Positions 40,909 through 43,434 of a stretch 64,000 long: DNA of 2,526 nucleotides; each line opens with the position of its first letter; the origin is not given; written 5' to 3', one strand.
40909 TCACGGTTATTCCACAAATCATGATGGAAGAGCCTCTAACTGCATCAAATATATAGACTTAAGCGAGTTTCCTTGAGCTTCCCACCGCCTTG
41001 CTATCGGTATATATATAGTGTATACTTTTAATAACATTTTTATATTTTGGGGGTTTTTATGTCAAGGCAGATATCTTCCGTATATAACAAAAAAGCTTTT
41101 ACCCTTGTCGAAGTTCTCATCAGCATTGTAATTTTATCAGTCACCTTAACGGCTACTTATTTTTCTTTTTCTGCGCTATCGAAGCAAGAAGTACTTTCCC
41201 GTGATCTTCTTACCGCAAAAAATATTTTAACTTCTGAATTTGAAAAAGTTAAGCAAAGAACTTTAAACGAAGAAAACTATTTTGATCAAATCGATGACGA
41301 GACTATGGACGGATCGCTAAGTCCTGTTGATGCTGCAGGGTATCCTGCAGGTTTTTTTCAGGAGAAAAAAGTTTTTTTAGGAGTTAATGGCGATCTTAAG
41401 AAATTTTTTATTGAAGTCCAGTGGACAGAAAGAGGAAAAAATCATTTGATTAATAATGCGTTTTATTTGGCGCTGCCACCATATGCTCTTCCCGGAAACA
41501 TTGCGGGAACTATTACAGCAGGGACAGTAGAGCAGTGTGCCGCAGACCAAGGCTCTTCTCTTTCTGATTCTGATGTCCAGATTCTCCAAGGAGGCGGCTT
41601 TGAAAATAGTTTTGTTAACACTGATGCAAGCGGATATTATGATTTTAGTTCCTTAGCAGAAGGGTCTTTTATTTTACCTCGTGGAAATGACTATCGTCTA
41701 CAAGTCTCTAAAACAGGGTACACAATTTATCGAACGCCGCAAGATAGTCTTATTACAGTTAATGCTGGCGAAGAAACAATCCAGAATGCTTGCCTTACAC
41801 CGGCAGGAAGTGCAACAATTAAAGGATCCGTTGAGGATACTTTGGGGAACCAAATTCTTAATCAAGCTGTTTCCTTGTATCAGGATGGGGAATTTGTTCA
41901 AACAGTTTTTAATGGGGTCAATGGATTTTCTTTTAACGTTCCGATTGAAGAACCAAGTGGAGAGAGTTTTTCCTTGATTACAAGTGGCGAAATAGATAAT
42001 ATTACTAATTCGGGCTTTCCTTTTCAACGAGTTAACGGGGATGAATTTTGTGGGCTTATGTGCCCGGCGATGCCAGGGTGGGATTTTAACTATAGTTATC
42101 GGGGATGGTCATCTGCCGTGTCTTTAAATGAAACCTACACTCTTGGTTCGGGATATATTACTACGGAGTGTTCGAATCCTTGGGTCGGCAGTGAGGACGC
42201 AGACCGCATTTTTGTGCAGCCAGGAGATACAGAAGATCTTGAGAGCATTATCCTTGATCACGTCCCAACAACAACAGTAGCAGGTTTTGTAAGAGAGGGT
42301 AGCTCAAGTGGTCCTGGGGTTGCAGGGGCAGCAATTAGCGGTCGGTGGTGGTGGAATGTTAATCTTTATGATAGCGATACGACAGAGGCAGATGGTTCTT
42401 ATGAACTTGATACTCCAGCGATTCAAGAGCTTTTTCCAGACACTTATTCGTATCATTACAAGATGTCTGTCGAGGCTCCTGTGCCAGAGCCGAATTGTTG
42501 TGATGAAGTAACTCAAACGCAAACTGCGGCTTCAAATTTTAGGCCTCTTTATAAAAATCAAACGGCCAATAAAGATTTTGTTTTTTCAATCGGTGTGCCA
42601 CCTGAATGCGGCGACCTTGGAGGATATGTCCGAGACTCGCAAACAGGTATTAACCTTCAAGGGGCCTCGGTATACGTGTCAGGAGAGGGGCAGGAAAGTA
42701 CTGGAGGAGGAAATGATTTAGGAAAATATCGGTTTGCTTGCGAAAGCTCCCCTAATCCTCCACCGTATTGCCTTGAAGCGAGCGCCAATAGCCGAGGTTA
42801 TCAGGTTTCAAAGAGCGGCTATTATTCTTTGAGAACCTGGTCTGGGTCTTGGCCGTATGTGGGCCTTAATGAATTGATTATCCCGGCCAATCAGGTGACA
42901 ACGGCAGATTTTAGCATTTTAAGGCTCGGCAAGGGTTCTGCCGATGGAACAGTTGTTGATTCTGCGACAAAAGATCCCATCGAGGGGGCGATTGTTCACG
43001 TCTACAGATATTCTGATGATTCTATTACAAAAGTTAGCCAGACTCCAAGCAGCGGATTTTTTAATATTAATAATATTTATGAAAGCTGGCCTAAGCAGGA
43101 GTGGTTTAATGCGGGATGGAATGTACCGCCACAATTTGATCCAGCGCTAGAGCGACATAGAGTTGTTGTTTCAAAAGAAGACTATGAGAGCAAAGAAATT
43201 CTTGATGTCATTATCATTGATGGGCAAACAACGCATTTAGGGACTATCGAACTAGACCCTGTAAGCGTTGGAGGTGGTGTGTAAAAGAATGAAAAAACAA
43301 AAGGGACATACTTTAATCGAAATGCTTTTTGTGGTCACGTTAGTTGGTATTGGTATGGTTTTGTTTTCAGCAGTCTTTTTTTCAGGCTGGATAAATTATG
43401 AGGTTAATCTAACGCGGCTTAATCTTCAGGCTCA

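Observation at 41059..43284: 742-aa pilin-like protein with Ala at the prepilin -1 position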

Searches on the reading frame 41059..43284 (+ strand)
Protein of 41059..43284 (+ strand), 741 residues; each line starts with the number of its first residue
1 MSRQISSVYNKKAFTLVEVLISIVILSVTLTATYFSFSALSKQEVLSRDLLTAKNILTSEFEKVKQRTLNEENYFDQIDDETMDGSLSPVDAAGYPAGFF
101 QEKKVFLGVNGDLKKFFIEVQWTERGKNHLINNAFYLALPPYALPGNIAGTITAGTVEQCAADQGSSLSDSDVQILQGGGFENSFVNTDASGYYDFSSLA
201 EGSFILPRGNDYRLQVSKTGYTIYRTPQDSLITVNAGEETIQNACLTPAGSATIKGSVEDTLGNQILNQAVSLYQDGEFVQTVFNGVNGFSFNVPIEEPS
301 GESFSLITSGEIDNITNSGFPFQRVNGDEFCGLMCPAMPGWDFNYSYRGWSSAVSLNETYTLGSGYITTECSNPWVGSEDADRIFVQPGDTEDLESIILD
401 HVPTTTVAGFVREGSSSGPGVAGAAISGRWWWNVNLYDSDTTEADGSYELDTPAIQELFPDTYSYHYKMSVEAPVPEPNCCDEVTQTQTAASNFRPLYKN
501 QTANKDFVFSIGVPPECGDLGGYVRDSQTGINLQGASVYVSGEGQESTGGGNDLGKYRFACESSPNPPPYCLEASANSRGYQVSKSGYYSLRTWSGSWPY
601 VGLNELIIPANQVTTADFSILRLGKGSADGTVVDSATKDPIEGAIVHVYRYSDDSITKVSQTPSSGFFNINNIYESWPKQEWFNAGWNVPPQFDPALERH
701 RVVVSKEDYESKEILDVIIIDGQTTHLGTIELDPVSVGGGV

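Call 3: search_protein_families(library=pfam, proteins=[window:41059-43284:+], max_evalue=0.01)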
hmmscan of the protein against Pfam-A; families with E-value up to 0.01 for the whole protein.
window:41059-43284:+ (741 aa): 5 families
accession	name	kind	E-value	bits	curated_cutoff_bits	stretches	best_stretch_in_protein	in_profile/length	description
PF13620.12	CarboxypepD_reg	-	1.4e-17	64.2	32.3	1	162-244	9-79/82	Carboxypeptidase regulatory-like domain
PF13715.12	CarbopepD_reg_2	-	4.6e-07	30.2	32.2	0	629-673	2-41/88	CarboxypepD_reg-like domain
PF07963.17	N_methyl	-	9.7e-07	28.6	21.2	1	10-34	3-27/27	Prokaryotic N-terminal methylation motif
PF17210.9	SdrD_B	-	0.0036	17.9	29.7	0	169-208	25-64/112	SdrD B-like domain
PF17802.7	SpaA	-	0.0042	17.6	23.1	0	632-673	7-49/91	Prealbumin-like fold domain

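Call 4: search_protein_families(library=ncbifam, proteins=[window:41059-43284:+], max_evalue=0.01)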
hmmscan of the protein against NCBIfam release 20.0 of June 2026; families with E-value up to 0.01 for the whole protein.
window:41059-43284:+ (741 aa): 5 families
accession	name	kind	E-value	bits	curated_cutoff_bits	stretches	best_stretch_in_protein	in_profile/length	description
NF052345.1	S_layer_anammox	exception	5e-07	27.5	1400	0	623-674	1310-1357/1596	Kustd1514 family S-layer glycoprotein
TIGR02532.1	IV_pilin_GFxxxE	domain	4.9e-05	23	16.3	1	12-34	2-24/24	prepilin-type N-terminal cleavage/methylation domain-containing protein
NF041002.1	pilin_ComGF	equivalog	0.0028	17.9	80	1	11-46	1-36/139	competence type IV pilus minor pilin ComGF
NF041013.1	T4P_ComGE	equivalog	0.0079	16.3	49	0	10-63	2-55/83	competence type IV pilus minor pilin ComGE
NF040982.1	ComGD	equivalog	0.0086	16.5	70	0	11-45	1-34/139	competence type IV pilus minor pilin ComGD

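Call 5: find_homologous_proteins(query=window:41059-43284:+, max_evalue=0.001)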
Query window:41059-43284:+ (741 aa): 9 proteins with E <= 0.001 among 8000 candidates.
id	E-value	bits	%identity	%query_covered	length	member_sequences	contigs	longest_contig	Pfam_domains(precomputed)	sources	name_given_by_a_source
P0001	0.0e+0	1704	100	100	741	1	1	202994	PF13715.13,PF07963.18,PF13620.13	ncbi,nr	ncbi:MAG: prepilin-type N-terminal cleavage/methylation domain-containing protein [Candidatus Aceula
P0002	1.2e-75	273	32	97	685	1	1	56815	PF13715.13,PF07963.18,PF16371.13,PF20598.5,PF13620.13,PF17210.10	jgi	-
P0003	2.1e-71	259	30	99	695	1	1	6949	PF13715.13,PF07963.18,PF20598.5,PF13620.13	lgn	-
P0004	1.3e-70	257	31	98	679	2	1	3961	PF13715.13,PF07963.18,PF02369.23,PF20598.5,PF13620.13,PF17210.10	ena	-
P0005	1.6e-61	226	29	98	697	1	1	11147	PF13715.13,PF07963.18,PF20598.5,PF13620.13,PF22904.4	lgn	-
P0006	1.5e-51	194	28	97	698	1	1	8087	PF13715.13,PF07963.18,PF13620.13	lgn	-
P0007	9.0e-46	174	26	98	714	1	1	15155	PF13715.13,PF07963.18,PF13620.13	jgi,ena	-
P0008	2.0e-43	167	27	90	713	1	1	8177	PF13715.13,PF13620.13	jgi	-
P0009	2.4e-39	153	26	90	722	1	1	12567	PF13715.13,PF20598.5,PF13620.13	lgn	-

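Call 12: find_encoding_contigs(protein=P0002, flank=10000, max_places=2)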
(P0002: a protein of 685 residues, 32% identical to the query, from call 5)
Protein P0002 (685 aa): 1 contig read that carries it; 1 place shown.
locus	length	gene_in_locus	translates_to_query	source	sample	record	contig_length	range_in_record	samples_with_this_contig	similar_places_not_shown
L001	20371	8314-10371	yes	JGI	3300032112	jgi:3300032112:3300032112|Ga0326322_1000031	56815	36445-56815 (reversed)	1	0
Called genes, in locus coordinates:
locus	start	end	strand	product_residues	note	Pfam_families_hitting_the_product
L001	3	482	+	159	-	?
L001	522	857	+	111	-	PF07238:PilZ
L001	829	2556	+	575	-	PF05157:MshEN, PF00437:T2SSE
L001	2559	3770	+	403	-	PF00482:T2SSF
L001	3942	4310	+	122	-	PF07963:N_methyl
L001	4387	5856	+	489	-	PF05137:PilN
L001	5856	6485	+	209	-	PF04350:PilO (faint)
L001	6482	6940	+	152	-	-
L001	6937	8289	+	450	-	PF03958:Secretin_N, PF00263:Secretin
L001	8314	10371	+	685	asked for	PF07963:N_methyl, PF13620:CarboxypepD_reg, PF13715:CarbopepD_reg_2 (faint), PF16371:MetallophosN (faint), PF17210:SdrD_B (faint), PF20598:DUF6795 (faint), PF13620:CarboxypepD_reg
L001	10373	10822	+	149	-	PF07963:N_methyl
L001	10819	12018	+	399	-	-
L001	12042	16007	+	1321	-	PF00990:GGDEF, PF13646:HEAT_2 (faint), PF24898:GGDEF_GdpP (faint), PF13191:AAA_16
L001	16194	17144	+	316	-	PF03547:Mem_trans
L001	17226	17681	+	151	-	PF01668:SmpB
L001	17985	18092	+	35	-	-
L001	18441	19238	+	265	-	PF01177:Asp_Glu_race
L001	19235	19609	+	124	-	PF01242:PTPS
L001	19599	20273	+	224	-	PF06508:QueC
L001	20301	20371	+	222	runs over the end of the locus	PF13353:Fer4_12 (weak), PF04055:Radical_SAM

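Call 15: find_encoding_contigs(protein=P0007, flank=10000, max_places=2)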
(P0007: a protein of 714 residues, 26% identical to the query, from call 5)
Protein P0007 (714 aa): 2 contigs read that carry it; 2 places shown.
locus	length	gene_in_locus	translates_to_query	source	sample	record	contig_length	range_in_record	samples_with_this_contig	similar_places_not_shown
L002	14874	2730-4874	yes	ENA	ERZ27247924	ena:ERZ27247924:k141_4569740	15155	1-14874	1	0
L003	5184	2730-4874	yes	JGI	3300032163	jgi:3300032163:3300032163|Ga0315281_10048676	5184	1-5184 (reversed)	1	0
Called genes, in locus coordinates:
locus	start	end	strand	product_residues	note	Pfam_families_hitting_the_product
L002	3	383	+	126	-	?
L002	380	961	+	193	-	-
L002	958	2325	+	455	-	PF21305:type_II_gspD_N0 (weak), PF00263:Secretin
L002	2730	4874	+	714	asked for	PF07963:N_methyl (weak), PF13620:CarboxypepD_reg (faint), PF13715:CarbopepD_reg_2 (faint)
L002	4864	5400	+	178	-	-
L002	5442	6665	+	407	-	PF03961:FapA (faint)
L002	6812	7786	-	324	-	-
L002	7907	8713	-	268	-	PF17930:LpxI_N, PF06230:LpxI_C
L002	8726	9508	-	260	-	PF25084:LbH_EIF2B (faint), PF25087:GMPPB_C (weak), PF00132:Hexapep, PF13720:Acetyltransf_11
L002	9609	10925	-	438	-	PF03331:LpxC, PF22817:ApeP-like (weak), PF07977:FabA, PF22818:ApeI-like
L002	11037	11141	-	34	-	-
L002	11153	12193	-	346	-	PF04613:LpxD, PF25084:LbH_EIF2B (faint), PF25087:GMPPB_C (faint), PF00132:Hexapep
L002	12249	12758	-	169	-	PF03938:OmpH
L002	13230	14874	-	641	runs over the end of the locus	?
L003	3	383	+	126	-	?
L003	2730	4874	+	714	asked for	PF07963:N_methyl (weak), PF13620:CarboxypepD_reg (faint), PF13715:CarbopepD_reg_2 (faint)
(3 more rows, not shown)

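Call 16: find_encoding_contigs(protein=P0009, flank=10000, max_places=2)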
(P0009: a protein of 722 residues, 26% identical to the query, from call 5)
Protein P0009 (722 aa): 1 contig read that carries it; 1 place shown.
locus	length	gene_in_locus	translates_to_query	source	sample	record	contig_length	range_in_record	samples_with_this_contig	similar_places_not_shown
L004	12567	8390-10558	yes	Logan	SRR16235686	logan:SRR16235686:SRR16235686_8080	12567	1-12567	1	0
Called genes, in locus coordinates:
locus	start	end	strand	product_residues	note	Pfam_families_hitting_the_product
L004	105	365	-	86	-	-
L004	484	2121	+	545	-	PF05157:MshEN, PF00437:T2SSE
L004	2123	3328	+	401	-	PF00482:T2SSF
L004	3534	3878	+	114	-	PF07963:N_methyl (weak)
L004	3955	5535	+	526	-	PF05137:PilN (weak)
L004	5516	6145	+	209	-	PF04350:PilO (weak)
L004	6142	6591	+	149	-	-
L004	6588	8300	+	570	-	PF07660:STN (faint), PF03958:Secretin_N, PF00263:Secretin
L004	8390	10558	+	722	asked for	PF20598:DUF6795 (faint), PF13715:CarbopepD_reg_2 (faint), PF13620:CarboxypepD_reg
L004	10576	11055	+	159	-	-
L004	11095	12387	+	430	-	-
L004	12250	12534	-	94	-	-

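Call 22: predict_structure(alignment_id=A1)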
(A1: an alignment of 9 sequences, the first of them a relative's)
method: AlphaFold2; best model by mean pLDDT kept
length: 741 residues; sequences in the alignment: 9
mean_pLDDT: 65.4   pTM: 0.37
mean pLDDT of the five models: 65.4, 63.4, 62.9, 62.2, 61.2
residues with pLDDT >= 90: 84; 70-90: 253; 50-70: 210; < 50: 194
segments of 3 or more residues with pLDDT < 50: 1-16, 30-36, 38-40, 82-87, 179-181, 311-344, 346-381, 432-434, 460-465, 479-483, 513-518, 542-546, 562-578, 592-617, 683-696, 738-741
pLDDT, mean of each block of 10 residues (from residue 1): 35 47 52 47 66 79 71 65 48 62 65 75 76 75 76 87 85 76 79 81 70 87 79 80 86 84 66 70 82 81 70 40 34 33 42 32 29 34 73 78 79 83 80 59 90 64 56 64 56 61 79 49 63 66 49 59 44 43 62 38 28 40 81 94 90 68 93 72 45 55 91 87 91 67 32
secondary structure, 60 per line:
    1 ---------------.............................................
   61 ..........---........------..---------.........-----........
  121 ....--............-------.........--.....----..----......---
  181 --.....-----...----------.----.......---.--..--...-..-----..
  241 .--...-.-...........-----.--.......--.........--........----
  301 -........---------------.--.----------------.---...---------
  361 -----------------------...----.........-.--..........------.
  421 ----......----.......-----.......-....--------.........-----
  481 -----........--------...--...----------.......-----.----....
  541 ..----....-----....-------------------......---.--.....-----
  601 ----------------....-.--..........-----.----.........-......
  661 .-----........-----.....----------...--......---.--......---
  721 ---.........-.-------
elements in order (helices of 4 or more, strands of 3 or more residues): H16-70 H74-81 E99-107 E113-124 E127-138 E146-154 H157-161 E172-177 E183-187 E193-195 E211-217 E239-241 E244-246 E250-260 E269-275 E278-286 E289-296 E302-309 E349-351 E384-386 E391-399 E404-413 E425-430 E435-441 E447-453 H455-458 E467-475 E486-493 E502-504 E507-509 E520-526 E537-542 E547-550 E556-559 E579-584 E591-595 E617-620 E625-634 E645-650 E655-661 E667-674 H680-684 E700-705 E712-717 E724-732

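Call 26: fold_search(model_id=the predicted structure, library=pdb)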
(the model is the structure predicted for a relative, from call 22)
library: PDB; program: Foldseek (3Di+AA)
matches with E <= 10: 1171; with E <= 0.001: 143
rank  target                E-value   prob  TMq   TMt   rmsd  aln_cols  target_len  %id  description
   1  6fwv_B                8.6e-15  1.00  0.14  0.19  21.2       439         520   10  The Bacillus anthracis TIE protein (released 2018-08-08)
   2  6fwv_A                6.0e-14  1.00  0.15  0.19  21.4       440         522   11  The Bacillus anthracis TIE protein (released 2018-08-08)
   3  4oq1                  1.5e-10  1.00  0.18  0.37  15.2       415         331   10  Structure of the Streptococcal ancillary pilin (released 2014-04-23)
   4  1d2p                  3.4e-09  1.00  0.10  0.18  25.3       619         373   10  CRYSTAL STRUCTURE OF TWO B REPEAT UNITS (B1B2) OF THE COLLAGEN BINDING PROTEIN (CNA) OF STAPHYLOCOCCUS AUREUS (released 2000-09-27)
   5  10ps                  1.0e-08  1.00  0.13  0.16  13.9       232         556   16  Crystal structure of SdrD A2-A3-B1-B2 domains from Staphylococcus aureus JH1 (released 2026-02-11)
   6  7vcr_A                1.2e-08  1.00  0.14  0.19  17.4       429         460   12  Crystal Structure of PitA fragment from pilus islet-2 of Streptococcus oralis (released 2022-06-01)
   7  7q61_A                2.2e-08  0.99  0.11  0.08  23.8       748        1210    9  Structure of TEV conjugated A2ML1 (A2ML1-TC) (released 2022-04-20)
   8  7q1y_A                2.4e-08  0.98  0.10  0.07  22.8       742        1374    9  X-ray structure of human A2ML1 (released 2022-04-20)
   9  9lr7_B                4.1e-08  1.00  0.11  0.18  24.4       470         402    8  Crystal Structure of the Basal pilin EbpB from Enterococcus faecalis. (released 2025-07-16)
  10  7vcn_B                7.4e-08  1.00  0.14  0.19  24.3       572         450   10  Crystal Structure of PitA fragment from pilus islet-2 of Streptococcus oralis with Tb-Xo4 (released 2022-07-13)
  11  3phs                  8.7e-08  1.00  0.17  0.45   6.8       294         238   15  Crystal Structure of GBS52, the minor pilin in gram-positive pathogen Streptococcus agalactiae (released 2010-11-17)
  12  9lr7_A                8.7e-08  1.00  0.11  0.19  23.6       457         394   10  Crystal Structure of the Basal pilin EbpB from Enterococcus faecalis. (released 2025-07-16)
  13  2y1v_A                9.1e-08  1.00  0.12  0.14  28.9       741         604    8  Full length structure of RrgB Pilus protein from Streptococcus pneumoniae (released 2011-11-09)
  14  3rkp_A                1.1e-07  1.00  0.12  0.22  27.1       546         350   10  Crystal structure of BcpA*(D312A), the major pilin subunit of Bacillus cereus (released 2012-05-30)
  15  7w6b                  1.3e-07  1.00  0.13  0.13  17.8       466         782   11  Crystal Structure of PitA from pilus islet-2 of Streptococcus oralis (released 2022-06-01)
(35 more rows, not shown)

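Call 27: search_protein_representatives(alignment_id=A1)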
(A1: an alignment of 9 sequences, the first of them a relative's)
Query: 9 sequences, 688 profile positions. Proteins with E-value up to 0.001 (for the whole library): 27060; up to 1e-10: 3784; up to 1e-30: 256. The best 150 are listed.
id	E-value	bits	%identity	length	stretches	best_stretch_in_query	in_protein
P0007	7.2e-275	930.1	-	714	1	1-688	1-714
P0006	2.6e-274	928.2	-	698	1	3-688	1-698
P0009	1.3e-259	879.6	-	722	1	3-688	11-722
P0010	3.1e-258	875.1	-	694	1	5-688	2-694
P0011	1.5e-244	829.9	-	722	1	4-687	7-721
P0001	2.1e-243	826.1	-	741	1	2-684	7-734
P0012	4.7e-228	775.4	-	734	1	5-688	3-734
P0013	1.1e-221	754.3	-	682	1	2-686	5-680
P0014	1.5e-218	743.9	-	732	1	3-687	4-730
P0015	1.4e-216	737.4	-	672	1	31-688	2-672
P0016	1.9e-212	723.7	-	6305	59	132-271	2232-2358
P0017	5.1e-211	719.0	-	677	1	4-688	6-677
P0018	3.1e-210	716.5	-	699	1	5-687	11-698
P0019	6.5e-207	705.5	-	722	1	5-688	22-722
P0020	7.1e-205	698.7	-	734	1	3-688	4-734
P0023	3.5e-191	653.5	-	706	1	1-688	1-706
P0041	2.2e-168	578.1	-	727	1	1-687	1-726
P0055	5.2e-154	530.6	-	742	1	3-686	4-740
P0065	4.9e-139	481.1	-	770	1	4-657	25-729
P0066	2.9e-136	471.9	-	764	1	7-685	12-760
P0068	2.9e-135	468.7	-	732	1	4-682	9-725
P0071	6.1e-131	454.4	-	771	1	6-686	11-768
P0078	1.5e-117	410.2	-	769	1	1-688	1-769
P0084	1.3e-107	377.3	-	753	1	5-661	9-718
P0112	7.6e-74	265.7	-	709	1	4-671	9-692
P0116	1.4e-71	258.2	-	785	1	2-686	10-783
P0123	6.3e-65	236.2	-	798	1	5-681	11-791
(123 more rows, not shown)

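Call 33: find_related_loci(query=A2, collection=genome_contigs, flank=8000)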
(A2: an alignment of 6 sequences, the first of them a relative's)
Query A2 (741 aa) in genome_contigs; peptide patterns used: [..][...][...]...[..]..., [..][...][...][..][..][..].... (x = any residue, [..] = any of these).
600 stretches matched a pattern (row limit reached: there are more); 2 encode a relative of the query (tblastn E <= 1e-3); 2 distinct loci.
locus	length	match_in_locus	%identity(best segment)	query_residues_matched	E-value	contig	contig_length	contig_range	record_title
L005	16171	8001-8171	47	11-72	4e-6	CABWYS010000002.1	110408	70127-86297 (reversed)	MAG: uncultured SAR86 cluster bacterium isolate AG-313-A10 genome assembly, contig: AG-313-A10_NODE_2, whole genome shot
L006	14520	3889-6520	31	11-112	7e-6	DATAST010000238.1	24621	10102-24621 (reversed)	MAG TPA_asm: Verrucomicrobiia bacterium isolate SMAG_U5527 k141_1767414, whole genome shotgun sequence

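Call 34: find_encoding_contigs(protein=P0005, flank=10000, max_places=1)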
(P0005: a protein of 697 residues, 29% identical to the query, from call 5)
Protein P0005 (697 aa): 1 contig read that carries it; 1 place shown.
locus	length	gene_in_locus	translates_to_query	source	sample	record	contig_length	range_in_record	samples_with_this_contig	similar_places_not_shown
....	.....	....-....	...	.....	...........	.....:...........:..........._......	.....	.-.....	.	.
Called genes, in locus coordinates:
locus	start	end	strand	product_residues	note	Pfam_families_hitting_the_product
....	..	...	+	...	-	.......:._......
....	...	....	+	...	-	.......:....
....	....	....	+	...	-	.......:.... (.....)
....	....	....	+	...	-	-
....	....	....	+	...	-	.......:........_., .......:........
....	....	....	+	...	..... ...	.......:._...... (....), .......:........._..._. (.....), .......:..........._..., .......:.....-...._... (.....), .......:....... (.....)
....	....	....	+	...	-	-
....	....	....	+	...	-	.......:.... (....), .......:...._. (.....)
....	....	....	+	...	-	-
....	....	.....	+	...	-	-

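Call 35: find_encoding_contigs(protein=P0006, flank=10000, max_places=1)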
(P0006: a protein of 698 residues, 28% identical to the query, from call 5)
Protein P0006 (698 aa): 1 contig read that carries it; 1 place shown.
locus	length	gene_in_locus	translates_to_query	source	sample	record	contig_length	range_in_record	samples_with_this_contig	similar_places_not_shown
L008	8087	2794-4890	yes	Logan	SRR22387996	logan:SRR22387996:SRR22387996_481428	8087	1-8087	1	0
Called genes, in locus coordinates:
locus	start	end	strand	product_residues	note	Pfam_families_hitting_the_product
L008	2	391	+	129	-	?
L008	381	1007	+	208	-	-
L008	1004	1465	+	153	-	-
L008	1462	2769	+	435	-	PF03958:Secretin_N (faint), PF00263:Secretin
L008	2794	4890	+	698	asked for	PF07963:N_methyl, PF13715:CarbopepD_reg_2 (faint), PF13620:CarboxypepD_reg (weak)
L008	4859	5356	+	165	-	PF07963:N_methyl (faint)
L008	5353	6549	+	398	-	-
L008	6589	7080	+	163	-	PF00578:AhpC-TSA, PF08534:Redoxin, PF13098:Thioredoxin_2 (weak), PF13905:Thioredoxin_8, PF13911:AhpC-TSA_2 (weak)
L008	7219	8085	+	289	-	?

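Call 36: find_encoding_contigs(protein=P0008, flank=10000, max_places=1)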
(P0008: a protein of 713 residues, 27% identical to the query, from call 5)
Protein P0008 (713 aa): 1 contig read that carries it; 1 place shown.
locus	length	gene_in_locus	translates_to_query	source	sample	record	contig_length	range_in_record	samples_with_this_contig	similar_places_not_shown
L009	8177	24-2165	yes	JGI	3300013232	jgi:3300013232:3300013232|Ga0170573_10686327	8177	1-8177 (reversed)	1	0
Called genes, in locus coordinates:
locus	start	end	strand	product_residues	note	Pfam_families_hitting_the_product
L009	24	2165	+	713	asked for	PF13715:CarbopepD_reg_2 (faint), PF13620:CarboxypepD_reg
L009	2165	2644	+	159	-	PF07963:N_methyl (weak)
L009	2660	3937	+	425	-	-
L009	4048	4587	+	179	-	PF00484:Pro_CA (weak)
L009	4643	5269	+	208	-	PF01810:LysE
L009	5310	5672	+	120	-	PF01050:MannoseP_isomer, PF07883:Cupin_2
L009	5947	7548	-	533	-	PF00309:Sigma54_AID, PF04963:Sigma54_CBD, PF04552:Sigma54_DBD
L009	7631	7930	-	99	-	-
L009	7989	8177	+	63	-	?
